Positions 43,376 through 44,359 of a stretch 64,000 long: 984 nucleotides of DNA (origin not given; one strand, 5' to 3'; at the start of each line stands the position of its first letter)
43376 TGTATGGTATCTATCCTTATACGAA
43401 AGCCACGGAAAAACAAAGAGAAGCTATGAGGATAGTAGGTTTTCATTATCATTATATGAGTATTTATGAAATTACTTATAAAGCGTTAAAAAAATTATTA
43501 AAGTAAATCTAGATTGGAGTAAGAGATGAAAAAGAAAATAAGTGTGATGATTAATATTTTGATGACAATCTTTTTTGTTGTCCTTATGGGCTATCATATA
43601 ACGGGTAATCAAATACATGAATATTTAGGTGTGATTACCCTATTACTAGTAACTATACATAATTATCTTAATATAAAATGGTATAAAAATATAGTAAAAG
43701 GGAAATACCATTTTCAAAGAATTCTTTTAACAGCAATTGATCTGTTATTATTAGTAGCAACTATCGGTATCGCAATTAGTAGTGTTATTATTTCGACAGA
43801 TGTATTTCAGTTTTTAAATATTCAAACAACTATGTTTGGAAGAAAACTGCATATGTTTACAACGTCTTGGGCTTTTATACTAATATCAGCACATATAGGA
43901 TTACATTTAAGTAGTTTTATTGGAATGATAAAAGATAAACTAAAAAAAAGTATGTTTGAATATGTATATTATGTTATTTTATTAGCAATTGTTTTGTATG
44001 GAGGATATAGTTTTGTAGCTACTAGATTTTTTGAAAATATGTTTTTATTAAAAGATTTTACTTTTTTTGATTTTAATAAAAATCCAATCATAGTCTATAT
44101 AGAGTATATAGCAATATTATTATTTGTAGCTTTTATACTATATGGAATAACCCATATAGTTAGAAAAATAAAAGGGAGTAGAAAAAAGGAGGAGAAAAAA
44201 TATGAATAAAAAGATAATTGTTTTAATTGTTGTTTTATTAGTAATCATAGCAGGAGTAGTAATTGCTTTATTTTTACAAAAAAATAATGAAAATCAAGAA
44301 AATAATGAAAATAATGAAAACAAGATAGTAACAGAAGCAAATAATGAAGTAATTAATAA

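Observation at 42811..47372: TetR-gated operon: His-rich 6-TM protein, two membrane-anchored flavodoxin modules, ABM and CMD enzymes - candidate extracytoplasmic redox/detoxification system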

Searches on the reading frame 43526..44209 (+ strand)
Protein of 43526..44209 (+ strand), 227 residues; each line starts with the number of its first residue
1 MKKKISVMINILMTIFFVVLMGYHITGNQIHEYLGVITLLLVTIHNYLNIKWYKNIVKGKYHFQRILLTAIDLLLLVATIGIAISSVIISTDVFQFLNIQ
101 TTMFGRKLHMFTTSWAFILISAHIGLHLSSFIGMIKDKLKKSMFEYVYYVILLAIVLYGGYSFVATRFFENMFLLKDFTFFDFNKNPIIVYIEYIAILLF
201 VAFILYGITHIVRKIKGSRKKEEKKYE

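Call 3: search_protein_families(library=pfam, proteins=[window:43526-44209:+], max_evalue=0.01)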
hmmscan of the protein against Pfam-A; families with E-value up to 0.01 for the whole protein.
window:43526-44209:+ (227 aa): 1 family
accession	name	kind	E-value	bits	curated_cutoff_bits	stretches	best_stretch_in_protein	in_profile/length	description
PF14358.11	DUF4405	-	2.7e-11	44.3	26.7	1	71-127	2-65/66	Domain of unknown function (DUF4405)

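Call 4: search_protein_families(library=ncbifam, proteins=[window:43526-44209:+], max_evalue=0.01)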
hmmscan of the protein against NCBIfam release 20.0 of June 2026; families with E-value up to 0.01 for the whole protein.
window:43526-44209:+ (227 aa): 0 families

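Call 9: find_homologous_proteins(query=window:43526-44209:+, max_evalue=0.001)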
Query window:43526-44209:+ (227 aa): 54 proteins with E <= 0.001 among 3196 candidates.
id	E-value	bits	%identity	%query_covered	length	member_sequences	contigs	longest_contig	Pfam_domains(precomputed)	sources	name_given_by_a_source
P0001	1.1e-135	468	100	100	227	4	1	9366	PF14358.12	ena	-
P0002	2.8e-101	356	76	94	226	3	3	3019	-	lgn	-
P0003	5.9e-101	355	76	94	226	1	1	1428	-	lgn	-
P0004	3.3e-99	349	75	94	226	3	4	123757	-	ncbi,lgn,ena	-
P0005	2.5e-97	343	73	98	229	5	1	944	-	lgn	-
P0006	4.1e-97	342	73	93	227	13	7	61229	-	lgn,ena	-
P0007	1.6e-86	307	65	94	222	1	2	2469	-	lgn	-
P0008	1.1e-85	305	65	97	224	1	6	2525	-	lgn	-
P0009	1.4e-85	304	65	97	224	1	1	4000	-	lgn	-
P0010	5.5e-85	302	64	97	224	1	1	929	-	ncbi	-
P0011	1.0e-84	302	65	97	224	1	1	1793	-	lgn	-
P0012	1.3e-84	301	64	97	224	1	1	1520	-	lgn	-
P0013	4.6e-83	296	63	97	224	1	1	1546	-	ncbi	-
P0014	2.0e-81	291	63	97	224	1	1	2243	-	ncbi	-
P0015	4.4e-81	290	61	97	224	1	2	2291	-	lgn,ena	-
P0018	1.5e-70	255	53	97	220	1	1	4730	PF14358.12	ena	-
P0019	9.6e-70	253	55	98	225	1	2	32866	PF14358.12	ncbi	ncbi:MAG: DUF4405 domain-containing protein [Anaeroplasma sp.]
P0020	3.5e-69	251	56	98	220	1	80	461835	PF14358.12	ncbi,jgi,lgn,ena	-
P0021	4.2e-69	251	56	98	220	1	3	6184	PF14358.12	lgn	-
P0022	5.4e-69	250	56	98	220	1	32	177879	PF14358.12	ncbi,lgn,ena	-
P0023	5.8e-69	250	56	98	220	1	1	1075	PF14358.12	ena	-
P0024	2.6e-68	248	55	98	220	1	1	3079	PF14358.12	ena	-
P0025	8.3e-66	240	53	97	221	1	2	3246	PF14358.12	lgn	-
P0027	2.1e-64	235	53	90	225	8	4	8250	PF14358.12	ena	-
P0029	4.1e-63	231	54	97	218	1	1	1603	PF14358.12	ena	-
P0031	1.6e-62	229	51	95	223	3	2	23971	PF14358.12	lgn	-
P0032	1.8e-62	229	50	96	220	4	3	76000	PF14358.12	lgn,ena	-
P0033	4.3e-59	218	50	91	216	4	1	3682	PF14358.12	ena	-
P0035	2.9e-56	209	48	97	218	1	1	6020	PF14358.12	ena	-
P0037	6.4e-54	201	60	73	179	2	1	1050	PF14358.12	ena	-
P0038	1.6e-51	193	40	97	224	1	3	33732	PF14358.12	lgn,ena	-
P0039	1.4e-44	170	43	99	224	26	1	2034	PF14358.12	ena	-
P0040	2.5e-44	170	43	99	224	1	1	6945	PF14358.12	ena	-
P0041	2.0e-43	167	40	99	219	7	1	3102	PF14358.12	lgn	-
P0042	2.6e-43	166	42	99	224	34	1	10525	PF14358.12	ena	-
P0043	5.0e-43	165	43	91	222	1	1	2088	PF14358.12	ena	-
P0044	1.5e-41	161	41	95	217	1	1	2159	PF14358.12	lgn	-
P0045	2.1e-41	160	43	91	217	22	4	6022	PF14358.12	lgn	-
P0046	4.5e-41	159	42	91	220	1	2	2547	PF14358.12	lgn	-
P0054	8.3e-7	47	30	67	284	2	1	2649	PF14358.12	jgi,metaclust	metaclust:\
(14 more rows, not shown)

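Call 11: find_encoding_contigs(protein=P0020, flank=8000, max_places=3)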
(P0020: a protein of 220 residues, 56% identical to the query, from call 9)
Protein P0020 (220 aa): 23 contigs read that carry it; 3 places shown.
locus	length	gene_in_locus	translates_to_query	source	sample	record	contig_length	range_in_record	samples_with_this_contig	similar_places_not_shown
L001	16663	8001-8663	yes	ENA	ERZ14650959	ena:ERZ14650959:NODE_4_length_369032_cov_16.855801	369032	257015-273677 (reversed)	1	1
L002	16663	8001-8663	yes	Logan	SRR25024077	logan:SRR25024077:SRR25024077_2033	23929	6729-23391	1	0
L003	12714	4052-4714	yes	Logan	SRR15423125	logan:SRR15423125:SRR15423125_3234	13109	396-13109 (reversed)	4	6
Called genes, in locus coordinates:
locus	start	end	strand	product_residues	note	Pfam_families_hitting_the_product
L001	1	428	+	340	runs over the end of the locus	PF00905:Transpeptidase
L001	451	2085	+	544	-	PF01554:MatE (weak), PF01943:Polysacc_synt, PF13440:Polysacc_synt_3, PF03023:MurJ, PF01554:MatE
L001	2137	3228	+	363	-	PF02388:FemAB, PF13480:Acetyltransf_6, PF02388:FemAB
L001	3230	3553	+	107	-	PF04993:TfoX_N (weak)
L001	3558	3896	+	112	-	-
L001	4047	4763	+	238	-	PF07505:DUF5131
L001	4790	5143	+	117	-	PF13788:DUF4180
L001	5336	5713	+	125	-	PF00392:GntR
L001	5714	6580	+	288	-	PF00005:ABC_tran, PF13304:AAA_21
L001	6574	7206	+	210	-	PF13346:ABC2_membrane_5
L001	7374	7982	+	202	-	PF00440:TetR_N, PF17929:TetR_C_34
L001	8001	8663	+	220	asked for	PF14358:DUF4405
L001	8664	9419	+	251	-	PF02627:CMD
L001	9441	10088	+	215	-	PF03358:FMN_red (weak), PF12641:Flavodoxin_3 (faint), PF12682:Flavodoxin_4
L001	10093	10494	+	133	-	PF07883:Cupin_2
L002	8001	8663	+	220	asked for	PF14358:DUF4405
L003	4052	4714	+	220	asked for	PF14358:DUF4405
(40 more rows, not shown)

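Call 17: find_encoding_contigs(protein=P0004, flank=8000, max_places=2)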
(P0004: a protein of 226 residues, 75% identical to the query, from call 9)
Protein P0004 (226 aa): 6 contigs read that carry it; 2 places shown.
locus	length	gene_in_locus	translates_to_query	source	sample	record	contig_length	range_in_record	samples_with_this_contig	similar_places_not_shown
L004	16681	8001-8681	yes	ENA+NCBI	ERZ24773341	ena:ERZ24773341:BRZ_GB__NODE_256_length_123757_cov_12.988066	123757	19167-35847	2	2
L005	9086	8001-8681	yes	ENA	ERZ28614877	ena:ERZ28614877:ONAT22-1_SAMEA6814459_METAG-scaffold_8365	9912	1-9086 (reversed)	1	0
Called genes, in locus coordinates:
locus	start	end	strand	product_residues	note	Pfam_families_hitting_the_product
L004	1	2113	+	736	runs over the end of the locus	PF00403:HMA, PF00122:E1-E2_ATPase, PF00702:Hydrolase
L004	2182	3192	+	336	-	PF01073:3Beta_HSD, PF01370:Epimerase, PF02719:Polysacc_synt_2, PF04321:RmlD_sub_bind, PF05368:NmrA (faint), PF13460:NAD_binding_10, PF16363:GDP_Man_Dehyd, PF07993:NAD_binding_4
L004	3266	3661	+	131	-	-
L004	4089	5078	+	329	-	PF05448:AXE1 (faint), PF12740:PETase (weak), PF01738:DLH, PF02129:Peptidase_S15, PF08840:BAAT_C (faint)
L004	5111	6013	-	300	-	PF00126:HTH_1, PF03466:LysR_substrate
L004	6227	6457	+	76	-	-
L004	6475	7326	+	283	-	PF12541:DUF3737, PF13229:Beta_helix (faint)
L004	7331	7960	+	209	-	PF18050:Cyclophil_like2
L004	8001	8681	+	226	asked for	-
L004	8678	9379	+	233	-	PF02525:Flavodoxin_2 (weak), PF12641:Flavodoxin_3 (faint), PF03358:FMN_red (weak), PF12682:Flavodoxin_4, PF12724:Flavodoxin_5 (faint)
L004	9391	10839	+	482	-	PF03781:FGE-sulfatase, PF12682:Flavodoxin_4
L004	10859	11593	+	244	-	PF02627:CMD, PF07883:Cupin_2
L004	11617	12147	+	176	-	PF02525:Flavodoxin_2, PF03358:FMN_red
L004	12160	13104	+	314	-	PF04909:Amidohydro_2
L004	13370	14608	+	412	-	PF10091:Glycoamylase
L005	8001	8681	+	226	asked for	-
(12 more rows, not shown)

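Call 18: find_encoding_contigs(protein=P0038, flank=8000, max_places=2)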
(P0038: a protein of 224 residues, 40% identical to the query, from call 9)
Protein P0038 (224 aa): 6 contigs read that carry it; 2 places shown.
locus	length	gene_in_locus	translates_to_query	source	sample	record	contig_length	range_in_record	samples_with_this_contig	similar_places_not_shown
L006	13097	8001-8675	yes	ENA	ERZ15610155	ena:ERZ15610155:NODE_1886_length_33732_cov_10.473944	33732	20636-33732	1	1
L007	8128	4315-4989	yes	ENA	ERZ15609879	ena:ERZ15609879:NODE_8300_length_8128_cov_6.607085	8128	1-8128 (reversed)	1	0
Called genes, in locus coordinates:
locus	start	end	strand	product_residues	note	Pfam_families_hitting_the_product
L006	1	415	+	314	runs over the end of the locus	PF02195:ParB_N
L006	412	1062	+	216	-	-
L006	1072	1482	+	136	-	-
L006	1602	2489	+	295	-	PF00126:HTH_1, PF03466:LysR_substrate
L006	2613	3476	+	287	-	PF00248:Aldo_ket_red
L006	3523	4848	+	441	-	PF01554:MatE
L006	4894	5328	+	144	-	PF07883:Cupin_2 (weak)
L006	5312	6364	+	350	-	PF02424:ApbE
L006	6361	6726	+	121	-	PF07009:NusG_II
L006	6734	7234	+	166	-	PF07456:Hpre_diP_synt_I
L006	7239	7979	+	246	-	PF12682:Flavodoxin_4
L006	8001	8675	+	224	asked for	PF14358:DUF4405 (weak)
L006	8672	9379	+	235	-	PF12682:Flavodoxin_4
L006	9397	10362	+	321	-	PF18050:Cyclophil_like2, PF04126:Cyclophil_like (weak), PF18050:Cyclophil_like2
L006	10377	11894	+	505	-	PF04126:Cyclophil_like (faint), PF18050:Cyclophil_like2, PF12682:Flavodoxin_4, PF18050:Cyclophil_like2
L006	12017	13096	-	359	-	?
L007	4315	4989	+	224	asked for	PF14358:DUF4405 (weak)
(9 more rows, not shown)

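Call 24: find_related_loci(query=A1, collection=genome_contigs, flank=10000)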
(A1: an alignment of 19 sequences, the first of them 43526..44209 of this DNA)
Query A1 (227 aa) in genome_contigs; peptide patterns used: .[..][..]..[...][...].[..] (x = any residue, [..] = any of these).
185 stretches matched a pattern; 179 encode a relative of the query (tblastn E <= 1e-3); the best 80 are kept; 80 distinct loci.
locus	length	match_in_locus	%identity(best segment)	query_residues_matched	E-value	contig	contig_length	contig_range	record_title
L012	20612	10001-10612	76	12-215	6e-93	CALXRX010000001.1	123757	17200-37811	MAG: uncultured Clostridia bacterium isolate BRZ_GB__bin27 genome assembly, contig: BRZ_GB__NODE_256_length_123757_cov_1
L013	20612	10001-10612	77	12-215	3e-94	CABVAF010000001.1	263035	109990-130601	MAG TPA_asm: uncultured Clostridium sp. isolate MGYG-HGUT-04539 genome assembly, contig: GUT_GENOME281910_1, whole genom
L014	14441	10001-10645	50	1-215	1e-70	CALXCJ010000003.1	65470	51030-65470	MAG: uncultured Clostridia bacterium isolate BRZ_HP__bin93 genome assembly, contig: BRZ_HP__NODE_672_length_65470_cov_6.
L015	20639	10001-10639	51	1-213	1e-70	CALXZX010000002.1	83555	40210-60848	MAG: uncultured Clostridia bacterium isolate BRZ_PC__bin97 genome assembly, contig: BRZ_PC__NODE_339_length_83555_cov_15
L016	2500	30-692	50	3-223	3e-70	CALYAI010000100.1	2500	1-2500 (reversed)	MAG: uncultured Clostridia bacterium isolate BRZ_PP__bin61 genome assembly, contig: BRZ_PP__NODE_33336_length_2500_cov_4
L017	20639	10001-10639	48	1-213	4e-69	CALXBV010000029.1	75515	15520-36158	MAG: uncultured Clostridia bacterium isolate E16__bin43 genome assembly, contig: E16__k127_3042592, whole genome shotgun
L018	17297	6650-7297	52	1-216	1e-68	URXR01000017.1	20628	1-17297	uncultured Tenericutes bacterium isolate UMGS1449 genome assembly, contig: NODE_1917_length_20628_cov_6.082341, whole ge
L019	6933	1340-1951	52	3-206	2e-68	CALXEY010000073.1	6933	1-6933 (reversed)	MAG: uncultured Clostridia bacterium isolate BRZ_ER__bin78 genome assembly, contig: BRZ_ER__NODE_11769_length_6933_cov_7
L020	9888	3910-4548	50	1-213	2e-68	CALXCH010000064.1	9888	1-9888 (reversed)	MAG: uncultured Clostridia bacterium isolate BRZ_LP__bin76 genome assembly, contig: BRZ_LP__NODE_6412_length_9888_cov_6.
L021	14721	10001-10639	49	1-213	5e-68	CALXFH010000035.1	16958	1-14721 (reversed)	MAG: uncultured Clostridia bacterium isolate BRZ_HT__bin100 genome assembly, contig: BRZ_HT__NODE_4507_length_16958_cov_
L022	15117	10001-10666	55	3-224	3e-67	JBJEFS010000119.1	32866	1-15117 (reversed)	MAG: Anaeroplasma sp. isolate LOHA11_bin.045 NODE_440_length_32866_cov_15.286245, whole genome shotgun sequence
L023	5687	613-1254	48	3-216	1e-66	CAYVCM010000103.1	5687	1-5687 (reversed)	MAG TPA_asm: uncultured Clostridium sp. isolate SRP141132_co4_8 genome assembly, contig: NODE_15667_length_5687_cov_129.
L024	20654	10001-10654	49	13-227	1e-65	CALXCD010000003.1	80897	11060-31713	MAG: uncultured Clostridia bacterium isolate BRZ_FH__bin15 genome assembly, contig: BRZ_FH__NODE_356_length_80897_cov_11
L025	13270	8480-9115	48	14-225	1e-65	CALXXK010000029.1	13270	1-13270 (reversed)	MAG: uncultured Clostridia bacterium isolate BRZ_PC__bin92 genome assembly, contig: BRZ_PC__NODE_7172_length_13270_cov_8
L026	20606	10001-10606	49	12-213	2e-65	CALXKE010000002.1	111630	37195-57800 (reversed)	MAG: uncultured Clostridia bacterium isolate BRZ_GP__bin29 genome assembly, contig: BRZ_GP__NODE_224_length_111630_cov_1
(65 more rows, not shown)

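Call 42: predict_structure(alignment_id=A1)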
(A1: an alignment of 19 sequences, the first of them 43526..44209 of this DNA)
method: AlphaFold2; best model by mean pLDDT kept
length: 227 residues; sequences in the alignment: 19
mean_pLDDT: 84.0   pTM: 0.80
mean pLDDT of the five models: 84.0, 83.9, 82.4, 82.2, 81.3
residues with pLDDT >= 90: 83; 70-90: 121; 50-70: 21; < 50: 2
segments of 3 or more residues with pLDDT < 50: none
pLDDT, mean of each block of 10 residues (from residue 1): 85 91 84 93 91 84 86 94 90 79 85 92 87 74 77 92 86 62 77 92 90 79 55
secondary structure, 60 per line:
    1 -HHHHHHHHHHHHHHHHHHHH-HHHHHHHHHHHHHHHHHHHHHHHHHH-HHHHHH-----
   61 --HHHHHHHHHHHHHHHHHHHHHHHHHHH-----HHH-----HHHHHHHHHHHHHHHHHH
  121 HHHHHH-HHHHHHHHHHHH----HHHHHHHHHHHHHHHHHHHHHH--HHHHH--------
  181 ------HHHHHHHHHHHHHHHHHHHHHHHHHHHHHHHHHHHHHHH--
elements in order: H2-21 H23-48 H50-55 H63-89 H103-126 H128-139 H144-165 H168-172 H187-225
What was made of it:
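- The six-helix model has pLDDT 84 (call 42).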

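Call 46: fold_search(model_id=the predicted structure, library=pdb)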
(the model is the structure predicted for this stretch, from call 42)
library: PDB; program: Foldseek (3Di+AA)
matches with E <= 10: 96; with E <= 0.001: 0
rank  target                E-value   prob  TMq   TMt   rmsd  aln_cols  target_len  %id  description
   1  8zku_C                3.1e-01  0.63  0.30  0.16  15.8       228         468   17  Structure of Polycystin-1/Polycystin-2 complex with GOF mutations (released 2025-05-21)
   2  8z6b_D                3.4e-01  0.35  0.23  0.13  15.8       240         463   13  Structure of Polycystin-1/Polycystin-2 complex (released 2025-04-23)
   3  8zkt_C                6.2e-01  0.47  0.30  0.16  15.6       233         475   14  Structure of Polycystin-1/Polycystin-2 complex with GOF mutations (released 2025-05-21)
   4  8zkr_D                6.2e-01  0.25  0.23  0.13  15.8       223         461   14  Structure of Polycystin-1/Polycystin-2 complex with phosphatidic acid bound (released 2025-05-21)
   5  8hk7_A                6.8e-01  0.41  0.29  0.16  14.8       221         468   15  Structure of PKD2-F604P (Polycystin-2, TRPP2) with ML-SA1 (released 2024-03-27)
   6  6a70_F                8.6e-01  0.33  0.28  0.16  15.2       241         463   15  Structure of the human PKD1/PKD2 complex (released 2018-08-15)
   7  8z6f_B                9.4e-01  0.30  0.28  0.16  14.9       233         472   15  Structure of polycystin-1/polycystin-2 complex with PI(4)P-bound (released 2025-04-23)
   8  6a70_G                1.0e+00  0.28  0.28  0.16  15.2       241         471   15  Structure of the human PKD1/PKD2 complex (released 2018-08-15)
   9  2iiu_B                1.1e+00  0.41  0.33  0.34  10.7       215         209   14  Crystal structure of a putative PhoU-like phosphate regulatory protein (NP_719307.1) from Shewanella oneidensis MR-1 a (released 2006-10-17)
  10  2iiu_A                1.1e+00  0.33  0.29  0.30  10.8       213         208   13  Crystal structure of a putative PhoU-like phosphate regulatory protein (NP_719307.1) from Shewanella oneidensis MR-1 a (released 2006-10-17)
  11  9dli_A1               1.2e+00  0.15  0.23  0.14  15.6       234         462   19  PKD2 ion channel, R638C variant (released 2025-03-12)
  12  2olt_A                1.8e+00  0.35  0.33  0.35  10.6       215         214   13  Crystal structure of a phou-like protein (so_3770) from shewanella oneidensis mr-1 at 2.00 A resolution (released 2007-02-06)
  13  4ntj                  1.8e+00  0.14  0.23  0.16  14.5       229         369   13  Structure of the human P2Y12 receptor in complex with an antithrombotic drug (released 2014-03-26)
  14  9dwt_A                1.8e+00  0.10  0.20  0.12  15.8       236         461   15  PKD2 ion channel, F634A mutant (released 2026-01-21)
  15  8uao_A                1.9e+00  0.47  0.41  0.41   8.6       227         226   12  DpHF18 filament (released 2024-04-10)
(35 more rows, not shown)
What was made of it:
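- Tried and rejected: Foldseek of the DUF4405 model against the PDB gave nothing significant: best E 0.3, all unrelated helical proteins (call 46).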

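Call 54: search_protein_families(library=pfam, alignment_id=A1, max_evalue=10)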
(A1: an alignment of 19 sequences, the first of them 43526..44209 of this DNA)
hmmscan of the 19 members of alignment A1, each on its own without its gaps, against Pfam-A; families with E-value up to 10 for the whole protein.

A. member 1, window:43526-44209:+ (227 aa): 4 families
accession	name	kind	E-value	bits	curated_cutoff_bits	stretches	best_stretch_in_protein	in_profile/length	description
PF14358.11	DUF4405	-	2.7e-11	44.3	26.7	1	71-127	2-65/66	Domain of unknown function (DUF4405)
PF04881.20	Adeno_GP19K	-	0.41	11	27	1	171-225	76-131/133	Adenovirus GP19K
PF11712.13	Vma12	-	2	8.8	25.5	1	1-31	71-101/137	Endoplasmic reticulum-based factor for assembly of V-ATPase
PF06799.16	CGLD27-like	-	5.6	7.5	25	1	93-172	21-98/143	Conserved in the green lineage and diatoms 27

B. families by the number of members that match (of 19 scanned): 22 families
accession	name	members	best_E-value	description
PF14358.11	DUF4405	19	1.1e-11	Domain of unknown function (DUF4405)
PF01292.26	Ni_hydr_CYTB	8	0.00062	Prokaryotic cytochrome b561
PF13301.11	DUF4079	6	0.012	Protein of unknown function (DUF4079)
PF06197.19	DUF998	3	0.14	Protein of unknown function (DUF998)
PF06808.19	DctM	2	0.021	Tripartite ATP-independent periplasmic transporter, DctM component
PF24673.1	Blr_divisome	2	0.11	Divisome-associated membrane protein Blr family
PF10966.13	DUF2768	1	0.043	Protein of unknown function (DUF2768)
PF04881.20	Adeno_GP19K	1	0.41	Adenovirus GP19K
PF17000.10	Asp5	1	0.56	Accessory secretory protein Sec, Asp5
PF01794.25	Ferric_reduct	1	0.6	Ferric reductase like transmembrane component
PF23778.1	Phage_holin_2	1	1.4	Putative phage holin family 2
PF09843.14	DUF2070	1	1.6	Predicted membrane protein (DUF2070)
PF11712.13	Vma12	1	2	Endoplasmic reticulum-based factor for assembly of V-ATPase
PF18422.6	TNFR_16_TM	1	2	Tumor necrosis factor receptor member 16 trans-membrane domain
PF12911.12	OppC_N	1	2.4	N-terminal TM domain of oligopeptide transport permease C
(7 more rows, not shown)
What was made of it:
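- Cytochrome link: weak Ni_hydr_CYTB matches (call 54).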

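Call 63: search_protein_representatives(alignment_id=A1)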
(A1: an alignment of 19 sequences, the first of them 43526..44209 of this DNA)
Query: 19 sequences, 221 profile positions. Proteins with E-value up to 0.001 (for the whole library): 5140; up to 1e-10: 3175; up to 1e-30: 758. The best 150 are listed.
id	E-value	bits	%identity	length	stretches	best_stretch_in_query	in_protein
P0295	9.4e-79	280.2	-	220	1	2-218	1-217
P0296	5.4e-76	271.2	-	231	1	2-218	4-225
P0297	4.4e-73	261.7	-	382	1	2-219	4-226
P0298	1.0e-68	247.4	-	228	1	2-219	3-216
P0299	2.9e-68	245.9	-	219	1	1-218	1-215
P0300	9.9e-66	237.6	-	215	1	1-219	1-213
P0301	1.7e-64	233.6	-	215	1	2-215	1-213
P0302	1.7e-64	233.6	-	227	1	2-218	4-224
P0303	6.4e-62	225.2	-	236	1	2-219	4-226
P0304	6.9e-62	225.1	-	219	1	1-217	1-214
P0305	1.7e-61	223.8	-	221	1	2-214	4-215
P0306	1.8e-61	223.7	-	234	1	2-219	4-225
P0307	2.0e-61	223.6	-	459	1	3-220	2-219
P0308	4.3e-61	222.5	-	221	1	4-219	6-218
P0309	4.5e-61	222.4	-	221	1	1-217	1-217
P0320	4.5e-59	215.9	-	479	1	1-216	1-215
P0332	1.3e-57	211.1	-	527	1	2-220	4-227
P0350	5.9e-56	205.7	-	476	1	4-220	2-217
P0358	5.8e-55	202.4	-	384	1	5-217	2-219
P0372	6.7e-54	199.0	-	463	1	2-216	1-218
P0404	2.3e-51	190.7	-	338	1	3-213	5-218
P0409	3.3e-51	190.1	-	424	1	3-217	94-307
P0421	1.5e-50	188.0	-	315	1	2-220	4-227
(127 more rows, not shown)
